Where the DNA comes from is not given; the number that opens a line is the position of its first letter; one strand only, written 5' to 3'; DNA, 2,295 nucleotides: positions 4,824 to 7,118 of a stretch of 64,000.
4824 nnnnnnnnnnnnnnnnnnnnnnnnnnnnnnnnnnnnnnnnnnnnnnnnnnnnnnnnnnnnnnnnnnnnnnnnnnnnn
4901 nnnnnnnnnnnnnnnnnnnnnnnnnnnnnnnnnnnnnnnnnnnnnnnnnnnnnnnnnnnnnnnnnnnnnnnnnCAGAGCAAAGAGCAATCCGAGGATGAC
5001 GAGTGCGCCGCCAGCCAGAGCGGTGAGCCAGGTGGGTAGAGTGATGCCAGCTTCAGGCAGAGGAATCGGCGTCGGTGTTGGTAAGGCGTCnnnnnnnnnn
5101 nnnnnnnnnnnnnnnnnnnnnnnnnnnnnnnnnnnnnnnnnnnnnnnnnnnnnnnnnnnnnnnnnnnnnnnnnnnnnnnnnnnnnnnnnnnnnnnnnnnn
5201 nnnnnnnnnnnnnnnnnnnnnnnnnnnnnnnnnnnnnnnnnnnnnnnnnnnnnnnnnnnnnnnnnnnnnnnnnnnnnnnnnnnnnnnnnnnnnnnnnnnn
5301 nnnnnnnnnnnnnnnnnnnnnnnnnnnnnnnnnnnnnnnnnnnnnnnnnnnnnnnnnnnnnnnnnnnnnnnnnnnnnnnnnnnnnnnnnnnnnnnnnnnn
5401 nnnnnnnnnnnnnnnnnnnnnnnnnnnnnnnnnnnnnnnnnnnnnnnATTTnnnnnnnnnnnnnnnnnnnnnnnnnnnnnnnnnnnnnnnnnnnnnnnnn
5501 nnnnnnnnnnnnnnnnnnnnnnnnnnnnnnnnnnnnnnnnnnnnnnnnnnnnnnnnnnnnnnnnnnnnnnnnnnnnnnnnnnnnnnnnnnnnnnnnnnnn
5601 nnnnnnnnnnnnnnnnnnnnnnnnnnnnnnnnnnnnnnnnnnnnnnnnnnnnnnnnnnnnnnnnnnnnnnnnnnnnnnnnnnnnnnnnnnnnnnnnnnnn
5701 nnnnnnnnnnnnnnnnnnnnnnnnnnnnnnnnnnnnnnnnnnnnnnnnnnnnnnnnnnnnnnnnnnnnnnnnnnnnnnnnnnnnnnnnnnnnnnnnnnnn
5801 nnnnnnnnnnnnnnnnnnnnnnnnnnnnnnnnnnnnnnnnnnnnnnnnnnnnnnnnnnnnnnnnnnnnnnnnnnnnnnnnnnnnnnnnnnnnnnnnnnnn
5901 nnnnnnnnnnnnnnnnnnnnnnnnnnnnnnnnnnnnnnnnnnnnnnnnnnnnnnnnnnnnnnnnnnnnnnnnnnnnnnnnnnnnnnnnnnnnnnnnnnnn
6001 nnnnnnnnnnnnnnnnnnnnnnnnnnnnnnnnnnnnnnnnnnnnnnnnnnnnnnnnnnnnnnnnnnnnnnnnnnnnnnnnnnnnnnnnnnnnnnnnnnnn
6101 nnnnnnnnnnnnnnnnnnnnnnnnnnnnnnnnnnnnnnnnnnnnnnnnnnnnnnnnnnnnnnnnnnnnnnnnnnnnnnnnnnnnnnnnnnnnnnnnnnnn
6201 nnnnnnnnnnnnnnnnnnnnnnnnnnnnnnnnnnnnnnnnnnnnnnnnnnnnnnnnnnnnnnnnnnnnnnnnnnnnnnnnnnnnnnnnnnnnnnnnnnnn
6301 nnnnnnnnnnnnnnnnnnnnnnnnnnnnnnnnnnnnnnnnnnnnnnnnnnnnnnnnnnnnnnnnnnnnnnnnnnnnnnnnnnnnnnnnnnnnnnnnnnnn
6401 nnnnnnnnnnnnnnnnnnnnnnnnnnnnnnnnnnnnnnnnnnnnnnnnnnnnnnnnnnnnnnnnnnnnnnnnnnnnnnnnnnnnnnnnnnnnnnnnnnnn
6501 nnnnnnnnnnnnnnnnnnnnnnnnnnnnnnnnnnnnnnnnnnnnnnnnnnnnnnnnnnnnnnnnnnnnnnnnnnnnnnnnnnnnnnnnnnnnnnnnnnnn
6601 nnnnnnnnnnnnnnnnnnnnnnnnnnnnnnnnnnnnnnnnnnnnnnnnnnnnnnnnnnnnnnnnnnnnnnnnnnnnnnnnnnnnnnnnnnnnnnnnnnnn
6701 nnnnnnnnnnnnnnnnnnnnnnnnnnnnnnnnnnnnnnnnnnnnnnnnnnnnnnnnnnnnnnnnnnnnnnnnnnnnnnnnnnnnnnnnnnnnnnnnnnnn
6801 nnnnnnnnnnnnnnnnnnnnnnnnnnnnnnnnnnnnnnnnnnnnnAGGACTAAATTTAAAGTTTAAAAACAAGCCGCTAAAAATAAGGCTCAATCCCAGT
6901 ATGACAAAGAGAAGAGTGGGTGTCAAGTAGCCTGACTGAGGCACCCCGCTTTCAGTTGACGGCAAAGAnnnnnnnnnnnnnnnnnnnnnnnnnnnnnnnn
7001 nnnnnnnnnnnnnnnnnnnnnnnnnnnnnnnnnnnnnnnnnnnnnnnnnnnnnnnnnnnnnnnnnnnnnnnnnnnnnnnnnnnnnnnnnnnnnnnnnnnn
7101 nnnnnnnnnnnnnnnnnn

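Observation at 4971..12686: Variant C-terminal sorting signal: LPxxG, then [FYI]LTPT, then hydrophobic helix, with no basic tail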

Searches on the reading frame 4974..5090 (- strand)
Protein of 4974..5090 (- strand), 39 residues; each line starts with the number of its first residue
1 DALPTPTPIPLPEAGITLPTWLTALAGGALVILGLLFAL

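Call 37: search_protein_families(library=ncbifam, proteins=[window:4974-5090:-], max_evalue=10)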
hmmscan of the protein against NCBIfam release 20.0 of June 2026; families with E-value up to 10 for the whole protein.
seq(39 aa): 1 family
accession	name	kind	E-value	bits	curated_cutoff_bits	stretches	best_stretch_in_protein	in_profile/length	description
NF002722.0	PRK02565.1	equivalog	0.032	13.9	57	1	17-37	15-37/48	photosystem II reaction center protein J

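Call 59: search_protein_families(library=pfam, proteins=[window:4974-5090:-], max_evalue=10)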
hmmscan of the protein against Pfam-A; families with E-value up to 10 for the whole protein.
seq(39 aa): 0 families

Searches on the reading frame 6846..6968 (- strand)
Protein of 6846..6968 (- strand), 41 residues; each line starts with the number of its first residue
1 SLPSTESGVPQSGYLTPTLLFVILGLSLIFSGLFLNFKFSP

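Call 37: search_protein_families(library=ncbifam, proteins=[window:6846-6968:-], max_evalue=10)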
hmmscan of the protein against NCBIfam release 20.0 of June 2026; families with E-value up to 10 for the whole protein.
seq(41 aa): 0 families

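Call 59: search_protein_families(library=pfam, proteins=[window:6846-6968:-], max_evalue=10)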
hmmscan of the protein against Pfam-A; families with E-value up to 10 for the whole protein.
seq(41 aa): 0 families

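Call 64: search_protein_representatives(alignment_id=A6)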
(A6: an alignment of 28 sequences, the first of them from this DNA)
Query: 28 sequences, 29 profile positions. Proteins with E-value up to 0.001 (for the whole library): 12; up to 1e-10: 0; up to 1e-30: 0. The best 12 are listed.
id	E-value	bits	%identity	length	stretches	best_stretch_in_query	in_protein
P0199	2.3e-06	43.3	-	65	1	1-29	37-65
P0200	3.3e-05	39.6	-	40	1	1-29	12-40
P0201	4.8e-05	39.1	-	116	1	1-29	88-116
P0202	9.1e-05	38.2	-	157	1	1-29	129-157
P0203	1.4e-04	37.6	-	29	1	1-29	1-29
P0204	3.7e-04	36.3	-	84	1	1-29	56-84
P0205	4.0e-04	36.2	-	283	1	1-29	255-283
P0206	4.3e-04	36.1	-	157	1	1-29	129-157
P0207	4.6e-04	36.0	-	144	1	1-29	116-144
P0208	7.9e-04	35.2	-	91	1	1-29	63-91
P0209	9.1e-04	35.0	-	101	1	1-29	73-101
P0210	9.8e-04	34.9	-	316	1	1-29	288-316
